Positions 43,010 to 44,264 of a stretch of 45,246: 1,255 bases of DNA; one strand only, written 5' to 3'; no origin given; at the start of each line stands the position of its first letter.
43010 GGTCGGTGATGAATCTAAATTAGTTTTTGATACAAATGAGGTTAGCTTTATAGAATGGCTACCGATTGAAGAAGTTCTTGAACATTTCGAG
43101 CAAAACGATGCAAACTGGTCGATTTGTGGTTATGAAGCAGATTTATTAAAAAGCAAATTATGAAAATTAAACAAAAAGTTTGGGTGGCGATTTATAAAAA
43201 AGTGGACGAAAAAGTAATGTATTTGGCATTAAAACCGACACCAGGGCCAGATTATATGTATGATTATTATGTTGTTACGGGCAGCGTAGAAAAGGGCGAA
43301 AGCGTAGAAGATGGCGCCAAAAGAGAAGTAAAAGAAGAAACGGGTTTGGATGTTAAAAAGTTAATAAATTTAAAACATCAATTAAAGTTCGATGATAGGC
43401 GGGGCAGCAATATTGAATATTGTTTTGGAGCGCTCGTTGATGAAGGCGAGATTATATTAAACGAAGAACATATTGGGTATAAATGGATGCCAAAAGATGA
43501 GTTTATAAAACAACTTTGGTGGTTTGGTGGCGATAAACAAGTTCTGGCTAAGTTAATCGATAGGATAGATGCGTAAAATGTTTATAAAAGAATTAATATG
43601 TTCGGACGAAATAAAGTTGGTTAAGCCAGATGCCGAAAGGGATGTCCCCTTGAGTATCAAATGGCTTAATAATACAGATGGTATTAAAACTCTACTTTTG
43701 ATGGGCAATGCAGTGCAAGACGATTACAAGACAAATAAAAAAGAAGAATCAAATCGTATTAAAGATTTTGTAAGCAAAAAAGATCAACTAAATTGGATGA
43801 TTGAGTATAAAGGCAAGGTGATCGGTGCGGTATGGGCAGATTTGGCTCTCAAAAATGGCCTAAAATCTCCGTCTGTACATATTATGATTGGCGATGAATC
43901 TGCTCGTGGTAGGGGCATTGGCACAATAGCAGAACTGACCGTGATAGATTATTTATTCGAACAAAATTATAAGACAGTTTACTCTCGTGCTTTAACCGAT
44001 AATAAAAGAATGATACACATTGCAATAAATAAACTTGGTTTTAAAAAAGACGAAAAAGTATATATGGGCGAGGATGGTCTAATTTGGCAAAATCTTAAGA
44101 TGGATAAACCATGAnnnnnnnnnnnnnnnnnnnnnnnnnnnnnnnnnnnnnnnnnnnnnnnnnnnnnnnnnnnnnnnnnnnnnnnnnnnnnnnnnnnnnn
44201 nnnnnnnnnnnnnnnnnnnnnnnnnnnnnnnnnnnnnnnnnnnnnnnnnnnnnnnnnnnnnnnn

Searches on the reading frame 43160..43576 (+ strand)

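Call 95: search_protein_families(library=pfam, proteins=[window:43160-43576:+], max_evalue=0.001)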
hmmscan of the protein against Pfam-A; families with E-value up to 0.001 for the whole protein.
window:43160-43576:+ (138 aa): 1 family
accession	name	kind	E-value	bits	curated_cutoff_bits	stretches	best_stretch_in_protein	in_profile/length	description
PF00293.34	NUDIX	-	1.2e-15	58.1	21.1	1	36-130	31-132/134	NUDIX domain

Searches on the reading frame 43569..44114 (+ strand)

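Call 94: search_protein_families(library=pfam, proteins=[window:43569-44114:+], max_evalue=0.001)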
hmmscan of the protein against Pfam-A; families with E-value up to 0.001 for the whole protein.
window:43569-44114:+ (181 aa): 3 families
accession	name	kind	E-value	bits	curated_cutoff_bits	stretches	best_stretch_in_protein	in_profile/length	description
PF00583.31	Acetyltransf_1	-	2.5e-09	37.9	20.7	1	55-158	15-116/116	Acetyltransferase (GNAT) family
PF13302.13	Acetyltransf_3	-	4e-09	37.7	25.4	1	54-159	31-138/138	Acetyltransferase (GNAT) domain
PF13523.12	Acetyltransf_8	-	1.7e-05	24.9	27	1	102-164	81-143/145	Acetyltransferase (GNAT) domain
